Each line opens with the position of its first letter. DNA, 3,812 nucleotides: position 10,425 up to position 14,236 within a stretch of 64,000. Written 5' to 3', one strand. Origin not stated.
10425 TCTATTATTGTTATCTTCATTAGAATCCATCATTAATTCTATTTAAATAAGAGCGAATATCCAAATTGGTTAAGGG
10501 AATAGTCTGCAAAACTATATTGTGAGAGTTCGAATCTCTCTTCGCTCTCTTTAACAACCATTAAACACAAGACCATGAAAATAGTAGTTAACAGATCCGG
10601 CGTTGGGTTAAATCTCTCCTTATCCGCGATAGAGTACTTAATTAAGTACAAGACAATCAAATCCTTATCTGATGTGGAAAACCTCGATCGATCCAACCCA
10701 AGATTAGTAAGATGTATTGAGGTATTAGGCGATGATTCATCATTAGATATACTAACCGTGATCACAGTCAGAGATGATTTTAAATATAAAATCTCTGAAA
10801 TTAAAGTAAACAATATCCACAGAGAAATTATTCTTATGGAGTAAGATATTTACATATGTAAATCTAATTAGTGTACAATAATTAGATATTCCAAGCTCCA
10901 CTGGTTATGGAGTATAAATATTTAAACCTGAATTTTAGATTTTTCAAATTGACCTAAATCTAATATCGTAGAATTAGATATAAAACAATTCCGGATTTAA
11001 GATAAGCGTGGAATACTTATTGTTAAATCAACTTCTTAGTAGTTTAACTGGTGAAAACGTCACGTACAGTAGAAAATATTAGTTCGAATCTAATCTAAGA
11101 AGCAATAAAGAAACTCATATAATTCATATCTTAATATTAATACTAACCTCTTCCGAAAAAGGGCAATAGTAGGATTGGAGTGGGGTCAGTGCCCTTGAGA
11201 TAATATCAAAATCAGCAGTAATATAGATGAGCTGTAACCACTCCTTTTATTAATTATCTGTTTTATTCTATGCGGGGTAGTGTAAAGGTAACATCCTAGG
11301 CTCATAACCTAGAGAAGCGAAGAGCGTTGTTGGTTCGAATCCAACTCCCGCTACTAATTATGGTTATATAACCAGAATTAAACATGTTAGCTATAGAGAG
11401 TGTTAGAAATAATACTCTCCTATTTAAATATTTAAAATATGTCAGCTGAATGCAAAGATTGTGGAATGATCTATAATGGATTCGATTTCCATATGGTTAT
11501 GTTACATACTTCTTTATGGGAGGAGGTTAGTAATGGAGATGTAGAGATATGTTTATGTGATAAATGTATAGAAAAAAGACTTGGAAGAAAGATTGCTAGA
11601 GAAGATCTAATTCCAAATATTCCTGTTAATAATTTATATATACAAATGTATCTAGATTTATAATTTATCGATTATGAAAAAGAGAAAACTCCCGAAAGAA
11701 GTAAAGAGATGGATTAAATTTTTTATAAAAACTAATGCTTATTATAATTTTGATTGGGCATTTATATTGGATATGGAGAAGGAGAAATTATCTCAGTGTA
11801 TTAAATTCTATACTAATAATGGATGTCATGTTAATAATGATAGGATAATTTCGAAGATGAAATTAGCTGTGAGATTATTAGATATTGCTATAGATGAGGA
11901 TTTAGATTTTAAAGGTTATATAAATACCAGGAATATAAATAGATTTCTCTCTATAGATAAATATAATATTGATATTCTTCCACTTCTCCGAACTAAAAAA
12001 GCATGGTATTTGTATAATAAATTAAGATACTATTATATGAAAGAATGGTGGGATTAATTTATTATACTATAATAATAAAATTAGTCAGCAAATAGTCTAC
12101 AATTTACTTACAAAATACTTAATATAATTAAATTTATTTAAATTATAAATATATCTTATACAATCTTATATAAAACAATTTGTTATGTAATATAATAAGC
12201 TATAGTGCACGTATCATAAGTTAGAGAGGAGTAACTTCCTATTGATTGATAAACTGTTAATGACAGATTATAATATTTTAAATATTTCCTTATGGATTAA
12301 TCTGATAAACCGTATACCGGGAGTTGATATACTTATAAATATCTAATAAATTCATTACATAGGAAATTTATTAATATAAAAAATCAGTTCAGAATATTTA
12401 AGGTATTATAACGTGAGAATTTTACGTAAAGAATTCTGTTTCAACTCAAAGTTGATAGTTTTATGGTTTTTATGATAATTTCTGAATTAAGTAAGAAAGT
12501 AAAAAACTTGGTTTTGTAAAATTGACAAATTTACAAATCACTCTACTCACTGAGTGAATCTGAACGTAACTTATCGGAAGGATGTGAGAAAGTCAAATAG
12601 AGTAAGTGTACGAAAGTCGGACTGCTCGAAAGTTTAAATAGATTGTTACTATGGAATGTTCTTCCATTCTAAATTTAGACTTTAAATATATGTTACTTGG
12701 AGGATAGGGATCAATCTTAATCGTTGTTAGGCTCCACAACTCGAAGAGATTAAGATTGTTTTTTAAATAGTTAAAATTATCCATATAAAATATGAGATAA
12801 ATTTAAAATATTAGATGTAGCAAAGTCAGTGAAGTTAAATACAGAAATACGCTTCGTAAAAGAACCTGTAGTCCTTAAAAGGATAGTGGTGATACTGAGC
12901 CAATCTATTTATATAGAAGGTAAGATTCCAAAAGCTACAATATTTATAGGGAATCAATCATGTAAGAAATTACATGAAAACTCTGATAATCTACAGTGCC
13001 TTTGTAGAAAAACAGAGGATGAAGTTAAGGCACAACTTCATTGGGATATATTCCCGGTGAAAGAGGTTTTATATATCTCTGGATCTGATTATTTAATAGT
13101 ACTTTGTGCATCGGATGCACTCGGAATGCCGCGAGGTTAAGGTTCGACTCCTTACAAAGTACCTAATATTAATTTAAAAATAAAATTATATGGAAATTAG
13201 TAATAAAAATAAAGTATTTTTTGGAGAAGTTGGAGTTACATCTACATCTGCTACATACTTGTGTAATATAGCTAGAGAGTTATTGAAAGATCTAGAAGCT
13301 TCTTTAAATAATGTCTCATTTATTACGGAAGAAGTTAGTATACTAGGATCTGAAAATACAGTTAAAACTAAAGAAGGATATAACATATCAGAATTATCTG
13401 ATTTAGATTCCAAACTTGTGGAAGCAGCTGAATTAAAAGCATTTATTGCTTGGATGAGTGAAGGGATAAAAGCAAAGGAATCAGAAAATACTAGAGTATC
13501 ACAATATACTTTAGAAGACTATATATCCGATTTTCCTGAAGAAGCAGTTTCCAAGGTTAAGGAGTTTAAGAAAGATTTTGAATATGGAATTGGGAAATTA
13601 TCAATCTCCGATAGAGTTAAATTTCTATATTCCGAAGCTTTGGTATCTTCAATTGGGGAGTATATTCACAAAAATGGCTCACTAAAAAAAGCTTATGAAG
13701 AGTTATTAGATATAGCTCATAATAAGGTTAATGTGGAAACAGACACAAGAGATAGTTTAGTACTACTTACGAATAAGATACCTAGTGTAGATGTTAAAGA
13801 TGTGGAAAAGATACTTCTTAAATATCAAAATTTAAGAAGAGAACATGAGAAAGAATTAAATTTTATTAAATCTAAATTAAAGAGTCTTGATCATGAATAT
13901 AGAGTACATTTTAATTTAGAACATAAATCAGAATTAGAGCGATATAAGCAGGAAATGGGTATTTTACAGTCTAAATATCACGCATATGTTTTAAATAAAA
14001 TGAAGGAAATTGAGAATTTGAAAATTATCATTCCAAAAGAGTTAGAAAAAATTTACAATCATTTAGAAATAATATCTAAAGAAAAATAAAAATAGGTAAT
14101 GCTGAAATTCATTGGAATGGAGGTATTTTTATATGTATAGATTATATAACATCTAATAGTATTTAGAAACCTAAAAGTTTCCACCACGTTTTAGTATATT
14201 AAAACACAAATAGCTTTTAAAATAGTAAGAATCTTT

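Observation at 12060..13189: ~1.1 kb ORF-poor, GC-enriched, hairpin-rich region in the tRNA island, ending in a tRNA-like domain: candidate large structured RNA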

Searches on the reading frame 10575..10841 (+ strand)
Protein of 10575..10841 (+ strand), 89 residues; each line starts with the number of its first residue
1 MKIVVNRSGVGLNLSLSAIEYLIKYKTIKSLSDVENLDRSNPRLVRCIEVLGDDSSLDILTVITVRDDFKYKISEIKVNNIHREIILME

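Call 34: search_protein_families(library=phrogs, proteins=[window:10575-10841:+], max_evalue=0.01)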
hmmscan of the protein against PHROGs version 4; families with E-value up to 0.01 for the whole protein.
window:10575-10841:+ (89 aa): 1 family
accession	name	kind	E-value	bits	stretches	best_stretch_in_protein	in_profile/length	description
phrog_16527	-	unknown function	7.8e-10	40.4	1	31-75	57-103/119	-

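Call 35: search_protein_families(library=pfam, proteins=[window:10575-10841:+], max_evalue=0.01)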
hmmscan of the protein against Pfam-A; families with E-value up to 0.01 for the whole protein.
window:10575-10841:+ (89 aa): 0 families

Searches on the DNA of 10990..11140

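Call 107: search_rna_families(source=window, start=10990, end=11140, threshold=gathering, show_alignments=1)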
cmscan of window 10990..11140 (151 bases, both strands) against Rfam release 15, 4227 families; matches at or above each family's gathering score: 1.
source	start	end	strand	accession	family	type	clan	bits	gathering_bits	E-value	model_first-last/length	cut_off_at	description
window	11033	11102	+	RF00005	tRNA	Gene; tRNA;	CL00001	46.3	29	2.4e-09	1-71/71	no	tRNA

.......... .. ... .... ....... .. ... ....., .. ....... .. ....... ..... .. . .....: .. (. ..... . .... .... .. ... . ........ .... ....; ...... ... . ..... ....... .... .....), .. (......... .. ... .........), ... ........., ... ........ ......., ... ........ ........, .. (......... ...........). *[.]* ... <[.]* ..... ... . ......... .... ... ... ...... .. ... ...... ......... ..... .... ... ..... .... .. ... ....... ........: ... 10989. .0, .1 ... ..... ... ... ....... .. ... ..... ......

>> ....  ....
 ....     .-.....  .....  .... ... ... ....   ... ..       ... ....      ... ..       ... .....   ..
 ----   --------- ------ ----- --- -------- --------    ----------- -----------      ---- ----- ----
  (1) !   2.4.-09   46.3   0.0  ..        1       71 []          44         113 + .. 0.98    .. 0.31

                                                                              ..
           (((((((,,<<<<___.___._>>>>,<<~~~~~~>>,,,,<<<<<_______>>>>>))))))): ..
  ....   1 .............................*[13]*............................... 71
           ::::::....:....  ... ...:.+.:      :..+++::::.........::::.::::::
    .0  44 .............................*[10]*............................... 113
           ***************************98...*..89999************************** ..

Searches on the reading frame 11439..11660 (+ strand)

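Call 34: search_protein_families(library=phrogs, proteins=[window:11439-11660:+], max_evalue=0.01)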
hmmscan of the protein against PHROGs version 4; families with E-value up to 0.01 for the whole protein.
window:11439-11660:+ (74 aa): 1 family
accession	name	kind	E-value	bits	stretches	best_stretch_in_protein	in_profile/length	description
phrog_6053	-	unknown function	6.6e-13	49.6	1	5-68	32-88/96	-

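Call 35: search_protein_families(library=pfam, proteins=[window:11439-11660:+], max_evalue=0.01)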
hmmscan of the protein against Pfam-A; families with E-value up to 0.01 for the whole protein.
window:11439-11660:+ (74 aa): 0 families

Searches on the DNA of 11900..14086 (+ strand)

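Call 5: search_rna_families(source=window, start=11900, end=13400, threshold=evalue, max_evalue=10, show_alignments=6)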
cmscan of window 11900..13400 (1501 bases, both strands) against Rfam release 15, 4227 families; matches with E-value up to 10: 3.
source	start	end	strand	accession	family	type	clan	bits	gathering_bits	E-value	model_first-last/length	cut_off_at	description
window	13100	13161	+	RF01684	mascRNA-menRNA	Gene;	-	18.1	42.5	1.5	1-56/56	no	MALAT1-associated small cytoplasmic RNA/MEN beta RNA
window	11939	12011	+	RF02701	PsrR1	Gene; sRNA;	-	17.4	42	3.2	1-79/79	no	Photosynthesis regulatory RNA1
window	13317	13372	-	RF02218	ZNRD1-AS1_1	Gene; lncRNA;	-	15.6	50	3.4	1-68/68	no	ZNRD1 antisense RNA 1 conserved region 1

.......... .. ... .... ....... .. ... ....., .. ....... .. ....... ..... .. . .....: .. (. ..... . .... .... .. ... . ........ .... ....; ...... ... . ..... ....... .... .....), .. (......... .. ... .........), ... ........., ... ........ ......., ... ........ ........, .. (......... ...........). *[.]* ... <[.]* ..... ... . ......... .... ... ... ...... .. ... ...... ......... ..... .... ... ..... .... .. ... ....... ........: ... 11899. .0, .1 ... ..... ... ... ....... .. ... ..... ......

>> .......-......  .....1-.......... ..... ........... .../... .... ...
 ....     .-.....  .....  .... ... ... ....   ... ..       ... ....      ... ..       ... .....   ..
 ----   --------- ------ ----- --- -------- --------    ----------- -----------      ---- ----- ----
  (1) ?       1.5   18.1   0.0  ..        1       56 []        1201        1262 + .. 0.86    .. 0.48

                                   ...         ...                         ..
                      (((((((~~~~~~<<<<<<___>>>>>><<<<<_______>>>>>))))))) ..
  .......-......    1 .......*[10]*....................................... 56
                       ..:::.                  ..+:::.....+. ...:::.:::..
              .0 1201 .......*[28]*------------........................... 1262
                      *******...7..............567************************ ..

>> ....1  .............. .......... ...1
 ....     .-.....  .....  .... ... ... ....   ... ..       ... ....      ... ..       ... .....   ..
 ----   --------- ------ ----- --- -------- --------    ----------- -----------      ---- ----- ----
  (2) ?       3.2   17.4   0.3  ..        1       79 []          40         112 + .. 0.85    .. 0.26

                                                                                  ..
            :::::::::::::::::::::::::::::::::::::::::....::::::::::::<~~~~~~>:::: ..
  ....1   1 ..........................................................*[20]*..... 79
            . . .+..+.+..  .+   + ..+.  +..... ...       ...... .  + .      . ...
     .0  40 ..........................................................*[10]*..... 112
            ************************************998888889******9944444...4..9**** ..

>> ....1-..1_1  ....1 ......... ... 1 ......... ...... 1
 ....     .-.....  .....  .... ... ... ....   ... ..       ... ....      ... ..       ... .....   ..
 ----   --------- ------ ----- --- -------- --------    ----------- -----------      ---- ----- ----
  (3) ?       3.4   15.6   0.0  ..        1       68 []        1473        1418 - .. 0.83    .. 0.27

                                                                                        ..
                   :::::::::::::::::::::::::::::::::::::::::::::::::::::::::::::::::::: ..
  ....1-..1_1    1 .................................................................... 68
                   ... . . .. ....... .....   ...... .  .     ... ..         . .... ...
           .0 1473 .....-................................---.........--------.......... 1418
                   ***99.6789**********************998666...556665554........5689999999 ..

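Call 7: search_dna_similar(query=window:12060-13189:+, collection=phages, mode=distant, max_rows=30)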
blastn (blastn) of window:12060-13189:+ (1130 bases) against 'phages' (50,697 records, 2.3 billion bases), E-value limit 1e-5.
No match.

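Call 70: search_rna_families(source=window, start=13090, end=13172, threshold=evalue, max_evalue=10, show_alignments=4)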
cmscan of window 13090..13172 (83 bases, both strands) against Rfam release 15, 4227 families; matches with E-value up to 10: 2.
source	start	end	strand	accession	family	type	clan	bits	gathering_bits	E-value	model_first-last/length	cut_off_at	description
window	13100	13161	+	RF01684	mascRNA-menRNA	Gene;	-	18.1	42.5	0.086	1-56/56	no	MALAT1-associated small cytoplasmic RNA/MEN beta RNA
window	13108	13172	+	RF02553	YrlA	Gene; sRNA;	-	11.1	69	7.2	1-75/114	3'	Y RNA-like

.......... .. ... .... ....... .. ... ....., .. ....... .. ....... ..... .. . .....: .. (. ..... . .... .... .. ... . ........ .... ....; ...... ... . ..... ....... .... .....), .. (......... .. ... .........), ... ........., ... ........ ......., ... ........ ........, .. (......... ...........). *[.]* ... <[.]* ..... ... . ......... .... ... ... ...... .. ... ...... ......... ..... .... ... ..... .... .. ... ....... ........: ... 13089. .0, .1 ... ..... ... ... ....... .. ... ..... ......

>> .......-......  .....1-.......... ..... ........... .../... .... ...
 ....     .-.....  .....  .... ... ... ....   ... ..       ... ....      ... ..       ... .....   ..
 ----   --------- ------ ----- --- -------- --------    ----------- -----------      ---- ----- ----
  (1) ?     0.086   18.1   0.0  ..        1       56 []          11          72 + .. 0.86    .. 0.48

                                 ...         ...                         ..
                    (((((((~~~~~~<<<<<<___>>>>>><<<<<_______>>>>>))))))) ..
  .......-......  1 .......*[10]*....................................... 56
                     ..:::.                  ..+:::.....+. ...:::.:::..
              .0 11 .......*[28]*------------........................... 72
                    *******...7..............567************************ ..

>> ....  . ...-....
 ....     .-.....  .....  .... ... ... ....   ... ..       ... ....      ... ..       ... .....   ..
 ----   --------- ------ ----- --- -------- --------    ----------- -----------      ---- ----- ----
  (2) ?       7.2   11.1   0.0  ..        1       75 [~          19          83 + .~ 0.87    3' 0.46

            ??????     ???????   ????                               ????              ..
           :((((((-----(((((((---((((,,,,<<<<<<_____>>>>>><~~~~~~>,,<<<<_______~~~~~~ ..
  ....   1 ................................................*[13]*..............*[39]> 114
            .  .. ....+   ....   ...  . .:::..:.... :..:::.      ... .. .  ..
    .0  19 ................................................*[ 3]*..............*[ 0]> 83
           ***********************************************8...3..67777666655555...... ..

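Call 81: search_rna_families(sources=[L077, L073], threshold=gathering)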
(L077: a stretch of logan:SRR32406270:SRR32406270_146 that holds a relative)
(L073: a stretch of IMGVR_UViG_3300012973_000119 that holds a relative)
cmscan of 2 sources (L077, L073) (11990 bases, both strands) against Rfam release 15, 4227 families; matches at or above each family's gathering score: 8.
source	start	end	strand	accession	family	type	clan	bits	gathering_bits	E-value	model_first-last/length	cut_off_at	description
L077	922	995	+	RF00005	tRNA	Gene; tRNA;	CL00001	79.9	29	1.1e-16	1-71/71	no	tRNA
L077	2019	2105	+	RF00005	tRNA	Gene; tRNA;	CL00001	59.6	29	4.2e-11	1-71/71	no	tRNA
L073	4424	4512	+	RF00005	tRNA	Gene; tRNA;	CL00001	58.5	29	8.3e-11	1-71/71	no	tRNA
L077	738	808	+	RF00005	tRNA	Gene; tRNA;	CL00001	56.4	29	3.3e-10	1-71/71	no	tRNA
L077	1793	1878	+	RF00005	tRNA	Gene; tRNA;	CL00001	53.7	29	1.8e-09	1-71/71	no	tRNA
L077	3673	3742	+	RF00005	tRNA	Gene; tRNA;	CL00001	50.8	29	1.1e-08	1-71/71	no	tRNA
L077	1174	1246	+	RF00005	tRNA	Gene; tRNA;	CL00001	49.5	29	2.5e-08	1-71/71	no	tRNA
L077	1708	1778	+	RF00005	tRNA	Gene; tRNA;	CL00001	38.1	29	3.6e-05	1-71/71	no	tRNA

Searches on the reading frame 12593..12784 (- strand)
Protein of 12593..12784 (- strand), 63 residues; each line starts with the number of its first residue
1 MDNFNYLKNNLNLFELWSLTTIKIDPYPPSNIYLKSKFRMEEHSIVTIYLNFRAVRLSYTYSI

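Call 34: search_protein_families(library=phrogs, proteins=[window:12593-12784:-], max_evalue=0.01)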
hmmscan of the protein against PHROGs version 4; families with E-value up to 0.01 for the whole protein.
window:12593-12784:- (63 aa): 0 families

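Call 35: search_protein_families(library=pfam, proteins=[window:12593-12784:-], max_evalue=0.01)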
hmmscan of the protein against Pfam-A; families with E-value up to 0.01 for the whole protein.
window:12593-12784:- (63 aa): 0 families
